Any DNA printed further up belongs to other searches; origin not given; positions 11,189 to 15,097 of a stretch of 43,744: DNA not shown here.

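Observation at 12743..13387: Apparently intact histidine-phosphatase (PGAM/SixA-type) domain inserted inside the catalytic core of isoleucyl-tRNA synthetase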

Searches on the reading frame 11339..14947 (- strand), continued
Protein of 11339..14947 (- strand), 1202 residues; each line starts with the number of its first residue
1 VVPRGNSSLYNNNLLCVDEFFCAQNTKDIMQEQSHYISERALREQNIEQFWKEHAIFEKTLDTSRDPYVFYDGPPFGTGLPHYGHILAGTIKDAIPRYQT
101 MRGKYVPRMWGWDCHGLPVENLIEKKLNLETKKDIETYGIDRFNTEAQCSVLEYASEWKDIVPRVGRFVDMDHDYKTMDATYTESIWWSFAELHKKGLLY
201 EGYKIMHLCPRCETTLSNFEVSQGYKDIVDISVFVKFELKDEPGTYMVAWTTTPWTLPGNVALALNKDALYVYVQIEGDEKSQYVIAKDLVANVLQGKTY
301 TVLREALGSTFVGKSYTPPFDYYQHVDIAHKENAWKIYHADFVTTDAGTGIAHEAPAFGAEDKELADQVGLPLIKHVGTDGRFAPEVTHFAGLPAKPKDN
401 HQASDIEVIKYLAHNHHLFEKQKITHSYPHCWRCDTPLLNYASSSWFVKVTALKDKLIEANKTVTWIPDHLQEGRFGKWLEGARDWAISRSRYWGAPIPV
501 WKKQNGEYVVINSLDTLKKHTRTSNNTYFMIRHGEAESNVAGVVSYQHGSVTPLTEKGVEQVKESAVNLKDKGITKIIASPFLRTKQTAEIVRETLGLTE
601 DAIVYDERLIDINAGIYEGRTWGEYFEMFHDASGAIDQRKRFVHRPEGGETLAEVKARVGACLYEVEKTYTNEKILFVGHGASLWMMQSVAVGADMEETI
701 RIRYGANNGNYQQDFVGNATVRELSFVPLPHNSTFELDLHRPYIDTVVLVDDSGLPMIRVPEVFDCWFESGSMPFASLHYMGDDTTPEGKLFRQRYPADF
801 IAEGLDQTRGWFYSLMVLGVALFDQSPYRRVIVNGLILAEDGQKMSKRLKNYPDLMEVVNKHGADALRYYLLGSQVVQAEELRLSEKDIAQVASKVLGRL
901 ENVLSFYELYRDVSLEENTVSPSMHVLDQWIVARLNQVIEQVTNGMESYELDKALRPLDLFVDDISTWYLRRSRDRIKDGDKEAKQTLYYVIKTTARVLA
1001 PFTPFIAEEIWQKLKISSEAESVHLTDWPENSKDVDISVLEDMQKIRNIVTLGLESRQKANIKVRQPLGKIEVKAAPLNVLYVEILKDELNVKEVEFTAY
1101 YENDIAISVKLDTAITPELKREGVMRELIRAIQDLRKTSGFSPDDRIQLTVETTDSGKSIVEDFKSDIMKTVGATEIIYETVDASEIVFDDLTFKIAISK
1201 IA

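Call 8: find_homologous_proteins(query=window:11342-14860:-, max_evalue=1e-20)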
Query window:11342-14860:- (1173 aa): 8000 proteins with E <= 1e-20 among 8000 candidates; the best 120 are listed.
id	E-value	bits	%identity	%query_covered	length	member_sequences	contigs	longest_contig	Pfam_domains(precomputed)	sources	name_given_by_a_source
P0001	0.0e+0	2690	99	100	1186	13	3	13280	PF09334.18,PF01406.26,PF08264.20,PF00133.29,PF19302.5,PF00300.28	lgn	-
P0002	0.0e+0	1550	57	99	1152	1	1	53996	PF09334.18,PF08264.20,PF00133.29,PF19302.5,PF00300.28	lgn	-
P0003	0.0e+0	1512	57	99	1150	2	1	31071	PF09334.18,PF01406.26,PF08264.20,PF00133.29,PF19302.5,PF00300.28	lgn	-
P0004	0.0e+0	1508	58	98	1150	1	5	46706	PF09334.18,PF01406.26,PF08264.20,PF00133.29,PF19302.5,PF00300.28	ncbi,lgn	-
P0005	0.0e+0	1507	58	100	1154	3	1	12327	PF09334.18,PF01406.26,PF08264.20,PF00133.29,PF19302.5,PF00300.28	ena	-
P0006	0.0e+0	1499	58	97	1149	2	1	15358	PF09334.18,PF08264.20,PF00133.29,PF19302.5,PF00300.28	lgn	-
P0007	0.0e+0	1499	57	98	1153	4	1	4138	PF09334.18,PF01406.26,PF08264.20,PF00133.29,PF19302.5,PF00300.28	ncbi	-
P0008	0.0e+0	1481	57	97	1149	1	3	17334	PF09334.18,PF08264.20,PF00133.29,PF19302.5,PF00300.28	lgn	-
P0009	0.0e+0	1429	55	98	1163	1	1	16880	PF09334.18,PF08264.20,PF00133.29,PF19302.5,PF00300.28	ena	-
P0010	0.0e+0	1427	55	100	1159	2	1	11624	PF09334.18,PF08264.20,PF00133.29,PF19302.5,PF00300.28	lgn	-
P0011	0.0e+0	1426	54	99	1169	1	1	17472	PF09334.18,PF08264.20,PF00133.29,PF19302.5,PF00300.28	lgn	-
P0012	0.0e+0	1424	54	99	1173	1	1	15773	PF09334.18,PF08264.20,PF00133.29,PF19302.5,PF00300.28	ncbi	-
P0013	0.0e+0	1423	54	99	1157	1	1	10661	PF09334.18,PF08264.20,PF00133.29,PF19302.5,PF00300.28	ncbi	-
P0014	0.0e+0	1420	54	99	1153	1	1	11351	PF09334.18,PF08264.20,PF00133.29,PF19302.5,PF00300.28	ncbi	-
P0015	0.0e+0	1417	54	99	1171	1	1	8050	PF09334.18,PF08264.20,PF00133.29,PF19302.5,PF00300.28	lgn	-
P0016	0.0e+0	1403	54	99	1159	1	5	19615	PF09334.18,PF08264.20,PF00133.29,PF19302.5,PF00300.28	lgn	-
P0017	0.0e+0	1394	53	100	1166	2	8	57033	PF09334.18,PF08264.20,PF00133.29,PF19302.5,PF00300.28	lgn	-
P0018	0.0e+0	1392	54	98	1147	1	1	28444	PF09334.18,PF08264.20,PF00133.29,PF19302.5,PF00300.28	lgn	-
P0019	0.0e+0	1390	53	98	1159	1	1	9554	PF09334.18,PF08264.20,PF00133.29,PF19302.5,PF00300.28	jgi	-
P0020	0.0e+0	1389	54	98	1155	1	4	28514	PF09334.18,PF08264.20,PF00133.29,PF19302.5,PF00300.28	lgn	-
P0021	0.0e+0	1388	53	99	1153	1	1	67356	PF09334.18,PF01406.26,PF08264.20,PF00133.29,PF19302.5,PF00300.28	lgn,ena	-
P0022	0.0e+0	1387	54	99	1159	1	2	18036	PF09334.18,PF08264.20,PF00133.29,PF19302.5,PF00300.28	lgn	-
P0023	0.0e+0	1386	53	98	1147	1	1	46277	PF09334.18,PF01406.26,PF08264.20,PF00133.29,PF19302.5,PF00300.28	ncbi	-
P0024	0.0e+0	1381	54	99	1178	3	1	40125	PF09334.18,PF08264.20,PF00133.29,PF19302.5,PF00300.28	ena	-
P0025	0.0e+0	1379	53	99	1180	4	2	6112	PF09334.18,PF08264.20,PF00133.29,PF19302.5,PF00300.28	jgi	jgi:isoleucyl-tRNA synthetase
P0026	0.0e+0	1378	54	98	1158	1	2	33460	PF09334.18,PF08264.20,PF00133.29,PF19302.5,PF00300.28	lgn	-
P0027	0.0e+0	1377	52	98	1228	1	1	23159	PF09334.18,PF08264.20,PF00133.29,PF19302.5,PF00300.28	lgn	-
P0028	0.0e+0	1377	54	99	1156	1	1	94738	PF09334.18,PF08264.20,PF00133.29,PF19302.5,PF00300.28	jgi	-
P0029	0.0e+0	1376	52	99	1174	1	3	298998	PF09334.18,PF08264.20,PF00133.29,PF19302.5,PF00300.28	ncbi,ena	ncbi:MAG: class I tRNA ligase family protein [Patescibacteria group bacterium]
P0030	0.0e+0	1375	53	99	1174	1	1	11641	PF09334.18,PF08264.20,PF00133.29,PF19302.5,PF00300.28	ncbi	-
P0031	0.0e+0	1375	53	100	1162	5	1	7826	PF09334.18,PF08264.20,PF00133.29,PF19302.5,PF00300.28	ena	-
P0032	0.0e+0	1373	52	99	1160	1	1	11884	PF09334.18,PF08264.20,PF00133.29,PF19302.5,PF00300.28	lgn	-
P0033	0.0e+0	1372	52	99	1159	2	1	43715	PF09334.18,PF08264.20,PF00133.29,PF19302.5,PF00300.28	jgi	-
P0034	0.0e+0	1372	54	99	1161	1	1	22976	PF09334.18,PF01406.26,PF08264.20,PF00133.29,PF19302.5,PF00300.28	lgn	-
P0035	0.0e+0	1372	53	99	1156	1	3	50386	PF09334.18,PF08264.20,PF13603.13,PF00133.29,PF19302.5,PF00300.28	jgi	-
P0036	0.0e+0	1369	53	99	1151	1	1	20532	PF09334.18,PF08264.20,PF00133.29,PF19302.5,PF00300.28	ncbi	-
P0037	0.0e+0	1368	52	99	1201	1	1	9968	PF09334.18,PF08264.20,PF00133.29,PF19302.5,PF00300.28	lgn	-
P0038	0.0e+0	1368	53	99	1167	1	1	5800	PF09334.18,PF08264.20,PF13603.13,PF00133.29,PF19302.5,PF00300.28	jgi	jgi:isoleucyl-tRNA synthetase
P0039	0.0e+0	1368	53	99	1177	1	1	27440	PF09334.18,PF01406.26,PF08264.20,PF00133.29,PF19302.5,PF00300.28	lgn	-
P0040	0.0e+0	1368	54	97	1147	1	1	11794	PF09334.18,PF08264.20,PF00133.29,PF19302.5,PF00300.28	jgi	jgi:isoleucyl-tRNA synthetase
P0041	0.0e+0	1367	52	100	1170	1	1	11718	PF09334.18,PF08264.20,PF00133.29,PF19302.5,PF00300.28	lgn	-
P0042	0.0e+0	1367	53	98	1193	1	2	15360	PF09334.18,PF08264.20,PF00133.29,PF19302.5,PF00300.28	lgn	-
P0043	0.0e+0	1366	51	99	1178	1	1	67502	PF09334.18,PF08264.20,PF00133.29,PF19302.5,PF00300.28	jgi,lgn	jgi:isoleucyl-tRNA synthetase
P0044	0.0e+0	1365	54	99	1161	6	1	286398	PF09334.18,PF08264.20,PF00133.29,PF19302.5,PF00300.28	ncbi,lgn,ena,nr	ncbi:MAG: isoleucyl-tRNA synthetase [Parcubacteria group bacterium Greene0714_7]|nr:MAG: isoleucyl-t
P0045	0.0e+0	1365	52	99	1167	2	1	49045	PF09334.18,PF08264.20,PF00133.29,PF19302.5,PF00300.28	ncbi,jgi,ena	ncbi:MAG: class I tRNA ligase family protein [Candidatus Paceibacterota bacterium]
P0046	0.0e+0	1364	53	99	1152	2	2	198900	PF09334.18,PF08264.20,PF00133.29,PF19302.5,PF00300.28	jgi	-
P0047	0.0e+0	1364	52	99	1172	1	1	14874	PF09334.18,PF01406.26,PF08264.20,PF00133.29,PF19302.5,PF00300.28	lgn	-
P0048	0.0e+0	1363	54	99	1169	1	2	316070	PF09334.18,PF08264.20,PF00133.29,PF19302.5,PF00300.28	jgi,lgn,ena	-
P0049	0.0e+0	1362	52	99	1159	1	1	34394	PF09334.18,PF01406.26,PF08264.20,PF00133.29,PF19302.5,PF00300.28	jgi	jgi:isoleucyl-tRNA synthetase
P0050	0.0e+0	1362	53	99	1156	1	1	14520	PF09334.18,PF08264.20,PF00133.29,PF19302.5,PF00300.28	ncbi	-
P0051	0.0e+0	1362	54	97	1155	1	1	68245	PF09334.18,PF08264.20,PF00133.29,PF19302.5,PF00300.28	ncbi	-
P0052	0.0e+0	1361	53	99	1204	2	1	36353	PF09334.18,PF08264.20,PF00133.29,PF19302.5,PF00300.28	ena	-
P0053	0.0e+0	1361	53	98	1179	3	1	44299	PF09334.18,PF08264.20,PF00133.29,PF19302.5,PF00300.28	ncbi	-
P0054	0.0e+0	1361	53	99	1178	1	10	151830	PF09334.18,PF08264.20,PF00133.29,PF19302.5,PF00300.28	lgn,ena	-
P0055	0.0e+0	1361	53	97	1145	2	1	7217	PF09334.18,PF08264.20,PF00133.29,PF19302.5,PF00300.28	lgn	-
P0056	0.0e+0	1361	52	98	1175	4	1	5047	PF09334.18,PF08264.20,PF00133.29,PF19302.5,PF00300.28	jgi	-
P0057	0.0e+0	1361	54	99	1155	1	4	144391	PF09334.18,PF08264.20,PF00133.29,PF19302.5,PF00300.28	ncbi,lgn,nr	ncbi:MAG: class I tRNA ligase family protein [Candidatus Pacebacteria bacterium]|nr:class I tRNA lig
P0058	0.0e+0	1361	54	99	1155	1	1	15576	PF09334.18,PF08264.20,PF00133.29,PF19302.5,PF00300.28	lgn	-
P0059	0.0e+0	1361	52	99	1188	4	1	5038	PF09334.18,PF08264.20,PF00133.29,PF19302.5,PF00300.28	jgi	jgi:isoleucyl-tRNA synthetase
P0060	0.0e+0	1359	52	99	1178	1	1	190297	PF09334.18,PF08264.20,PF00133.29,PF19302.5,PF00300.28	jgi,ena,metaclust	metaclust:\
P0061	0.0e+0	1359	52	99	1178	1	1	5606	PF09334.18,PF08264.20,PF00133.29,PF19302.5,PF00300.28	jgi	-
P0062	0.0e+0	1358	54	99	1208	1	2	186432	PF09334.18,PF01406.26,PF08264.20,PF00133.29,PF19302.5,PF00300.28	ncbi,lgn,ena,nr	ncbi:isoleucine--tRNA ligase [Candidatus Wolfebacteria bacterium]|nr:MAG: isoleucine--tRNA ligase [C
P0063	0.0e+0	1358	52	99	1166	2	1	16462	PF09334.18,PF08264.20,PF00133.29,PF19302.5,PF00300.28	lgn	-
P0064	0.0e+0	1357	53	98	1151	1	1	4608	PF09334.18,PF01406.26,PF08264.20,PF00133.29,PF19302.5,PF00300.28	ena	-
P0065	0.0e+0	1357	54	99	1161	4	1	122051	PF09334.18,PF08264.20,PF00133.29,PF19302.5,PF00300.28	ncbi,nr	ncbi:hypothetical protein EPO14_03665 [Patescibacteria group bacterium]|nr:MAG: hypothetical protein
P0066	0.0e+0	1357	53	100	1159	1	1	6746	PF09334.18,PF08264.20,PF00133.29,PF19302.5,PF00300.28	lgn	-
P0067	0.0e+0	1357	50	99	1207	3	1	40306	PF09334.18,PF08264.20,PF00133.29,PF19302.5,PF00300.28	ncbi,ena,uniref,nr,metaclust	ncbi:MAG: hypothetical protein A2675_00890 [Candidatus Yonathbacteria bacterium RIFCSPHIGHO2_01_FULL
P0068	0.0e+0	1357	52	99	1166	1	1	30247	PF09334.18,PF08264.20,PF00133.29,PF19302.5,PF00300.28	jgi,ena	-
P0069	0.0e+0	1356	52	99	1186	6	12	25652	PF09334.18,PF08264.20,PF00133.29,PF19302.5,PF00300.28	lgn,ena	-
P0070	0.0e+0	1356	53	99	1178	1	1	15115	PF09334.18,PF08264.20,PF00133.29,PF19302.5,PF00300.28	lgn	-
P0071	0.0e+0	1356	51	76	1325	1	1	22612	PF09334.18,PF01406.26,PF08264.20,PF13302.14,PF00133.29,PF19302.5,PF00300.28,PF00583.32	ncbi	ncbi:GNAT family N-acetyltransferase [Patescibacteria group bacterium]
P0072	0.0e+0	1356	53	99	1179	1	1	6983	PF09334.18,PF08264.20,PF00133.29,PF19302.5,PF00300.28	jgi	jgi:isoleucyl-tRNA synthetase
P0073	0.0e+0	1356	52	99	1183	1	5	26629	PF09334.18,PF08264.20,PF00133.29,PF19302.5,PF00300.28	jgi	jgi:isoleucyl-tRNA synthetase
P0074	0.0e+0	1355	52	98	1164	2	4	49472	PF09334.18,PF08264.20,PF00133.29,PF19302.5,PF00300.28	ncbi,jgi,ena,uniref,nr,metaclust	ncbi:hypothetical protein A2671_01455 [Candidatus Kaiserbacteria bacterium RIFCSPHIGHO2_01_FULL_49_1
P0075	0.0e+0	1355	53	100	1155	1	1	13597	PF09334.18,PF01406.26,PF08264.20,PF13603.13,PF00133.29,PF19302.5,PF00300.28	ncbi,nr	ncbi:MAG: hypothetical protein BMS9Abin13_481 [Patescibacteria group bacterium]|nr:MAG: hypothetical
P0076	0.0e+0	1354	53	99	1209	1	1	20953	PF09334.18,PF08264.20,PF00133.29,PF19302.5,PF00300.28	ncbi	-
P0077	0.0e+0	1354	52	99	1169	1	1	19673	PF09334.18,PF08264.20,PF00133.29,PF19302.5,PF00300.28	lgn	-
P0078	0.0e+0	1354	52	100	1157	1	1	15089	PF09334.18,PF08264.20,PF00133.29,PF19302.5,PF00300.28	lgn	-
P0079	0.0e+0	1353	51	99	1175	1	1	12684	PF09334.18,PF01406.26,PF08264.20,PF13603.13,PF00133.29,PF19302.5,PF00300.28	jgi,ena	-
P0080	0.0e+0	1352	52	99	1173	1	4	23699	PF09334.18,PF08264.20,PF00133.29,PF19302.5,PF00300.28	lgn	-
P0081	0.0e+0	1352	54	96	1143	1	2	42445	PF09334.18,PF08264.20,PF00133.29,PF19302.5,PF00300.28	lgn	-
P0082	0.0e+0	1352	51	100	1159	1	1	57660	PF09334.18,PF01406.26,PF08264.20,PF00133.29,PF19302.5,PF00300.28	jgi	jgi:isoleucyl-tRNA synthetase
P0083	0.0e+0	1351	52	99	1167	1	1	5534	PF09334.18,PF01406.26,PF08264.20,PF00133.29,PF19302.5,PF00300.28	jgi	-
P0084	0.0e+0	1351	52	99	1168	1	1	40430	PF09334.18,PF08264.20,PF00133.29,PF19302.5,PF00300.28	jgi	jgi:isoleucyl-tRNA synthetase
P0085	0.0e+0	1351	52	100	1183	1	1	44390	PF09334.18,PF01406.26,PF08264.20,PF00133.29,PF19302.5,PF00300.28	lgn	-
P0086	0.0e+0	1350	53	100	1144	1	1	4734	PF09334.18,PF08264.20,PF00133.29,PF19302.5,PF00300.28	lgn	-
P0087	0.0e+0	1349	52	99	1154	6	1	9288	PF09334.18,PF08264.20,PF00133.29,PF19302.5,PF00300.28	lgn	-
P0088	0.0e+0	1349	51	99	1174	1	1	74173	PF09334.18,PF08264.20,PF00133.29,PF19302.5,PF00300.28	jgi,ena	-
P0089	0.0e+0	1349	52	100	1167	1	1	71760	PF09334.18,PF08264.20,PF00133.29,PF19302.5,PF00300.28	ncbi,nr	ncbi:MAG: class I tRNA ligase family protein [Candidatus Lloydbacteria bacterium]|nr:class I tRNA li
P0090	0.0e+0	1348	52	100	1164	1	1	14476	PF09334.18,PF08264.20,PF00133.29,PF19302.5,PF00300.28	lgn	-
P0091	0.0e+0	1348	55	97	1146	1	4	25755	PF09334.18,PF08264.20,PF00133.29,PF19302.5,PF00300.28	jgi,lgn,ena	-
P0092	0.0e+0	1348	52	99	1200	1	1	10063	PF09334.18,PF08264.20,PF00133.29,PF19302.5,PF00300.28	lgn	-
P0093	0.0e+0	1348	52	100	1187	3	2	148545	PF09334.18,PF01406.26,PF08264.20,PF00133.29,PF19302.5,PF00300.28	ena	-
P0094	0.0e+0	1347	52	99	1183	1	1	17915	PF09334.18,PF08264.20,PF00133.29,PF19302.5,PF00300.28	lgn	-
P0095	0.0e+0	1347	52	99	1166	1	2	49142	PF09334.18,PF08264.20,PF00133.29,PF19302.5,PF00300.28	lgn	-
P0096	0.0e+0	1347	52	100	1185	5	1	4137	PF09334.18,PF08264.20,PF00133.29,PF19302.5,PF00300.28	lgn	-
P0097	0.0e+0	1346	53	100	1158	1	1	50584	PF09334.18,PF08264.20,PF13603.13,PF00133.29,PF19302.5,PF00300.28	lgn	-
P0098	0.0e+0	1346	52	99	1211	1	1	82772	PF09334.18,PF08264.20,PF00133.29,PF19302.5,PF00300.28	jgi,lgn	jgi:isoleucyl-tRNA synthetase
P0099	0.0e+0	1346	52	99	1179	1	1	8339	PF09334.18,PF08264.20,PF00133.29,PF19302.5,PF00300.28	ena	-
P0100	0.0e+0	1346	52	99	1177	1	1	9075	PF09334.18,PF08264.20,PF00133.29,PF19302.5,PF00300.28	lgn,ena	-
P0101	0.0e+0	1346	52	99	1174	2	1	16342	PF09334.18,PF08264.20,PF00133.29,PF19302.5,PF00300.28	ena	-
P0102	0.0e+0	1346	51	97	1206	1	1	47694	PF09334.18,PF01406.26,PF08264.20,PF00133.29,PF19302.5,PF00300.28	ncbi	-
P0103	0.0e+0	1346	54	97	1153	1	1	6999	PF09334.18,PF08264.20,PF00133.29,PF19302.5,PF00300.28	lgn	-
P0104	0.0e+0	1346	52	98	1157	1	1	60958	PF09334.18,PF08264.20,PF00133.29,PF19302.5,PF00300.28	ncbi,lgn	-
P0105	0.0e+0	1346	53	98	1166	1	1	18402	PF09334.18,PF01406.26,PF08264.20,PF00133.29,PF19302.5,PF00300.28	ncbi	-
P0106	0.0e+0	1345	51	100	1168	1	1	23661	PF09334.18,PF08264.20,PF00133.29,PF19302.5,PF00300.28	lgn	-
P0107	0.0e+0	1345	52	99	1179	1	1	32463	PF09334.18,PF08264.20,PF00133.29,PF19302.5,PF00300.28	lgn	-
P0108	0.0e+0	1345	52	99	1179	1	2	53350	PF09334.18,PF08264.20,PF00133.29,PF19302.5,PF00300.28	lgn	-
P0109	0.0e+0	1345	52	99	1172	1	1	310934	PF09334.18,PF08264.20,PF00133.29,PF19302.5,PF00300.28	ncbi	-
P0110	0.0e+0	1345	53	99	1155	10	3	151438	PF09334.18,PF08264.20,PF00133.29,PF19302.5,PF00300.28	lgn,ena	-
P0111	0.0e+0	1345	53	99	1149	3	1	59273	PF09334.18,PF08264.20,PF00133.29,PF19302.5,PF00300.28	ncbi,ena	-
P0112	0.0e+0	1345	52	99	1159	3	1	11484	PF09334.18,PF08264.20,PF00133.29,PF19302.5,PF00300.28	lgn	-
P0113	0.0e+0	1344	52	100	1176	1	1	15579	PF09334.18,PF01406.26,PF08264.20,PF00133.29,PF19302.5,PF00300.28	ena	-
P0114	0.0e+0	1344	53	99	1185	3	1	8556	PF09334.18,PF08264.20,PF00133.29,PF19302.5,PF00300.28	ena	-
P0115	0.0e+0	1344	52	99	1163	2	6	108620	PF09334.18,PF08264.20,PF00133.29,PF19302.5,PF00300.28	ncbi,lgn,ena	ncbi:MAG: class I tRNA ligase family protein [Patescibacteria group bacterium]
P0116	0.0e+0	1344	55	95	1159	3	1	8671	PF09334.18,PF01406.26,PF08264.20,PF00133.29,PF19302.5,PF00300.28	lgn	-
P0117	0.0e+0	1344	53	99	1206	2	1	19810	PF09334.18,PF08264.20,PF00133.29,PF19302.5,PF00300.28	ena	-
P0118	0.0e+0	1344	52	100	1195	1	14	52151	PF09334.18,PF08264.20,PF00133.29,PF19302.5,PF00300.28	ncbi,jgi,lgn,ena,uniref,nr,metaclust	ncbi:MAG: hypothetical protein A2836_02880 [Candidatus Taylorbacteria bacterium RIFCSPHIGHO2_01_FULL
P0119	0.0e+0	1344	51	99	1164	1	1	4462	PF09334.18,PF08264.20,PF00133.29,PF19302.5,PF00300.28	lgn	-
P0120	0.0e+0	1344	52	99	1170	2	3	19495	PF09334.18,PF01406.26,PF08264.20,PF13603.13,PF00133.29,PF19302.5,PF00300.28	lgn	-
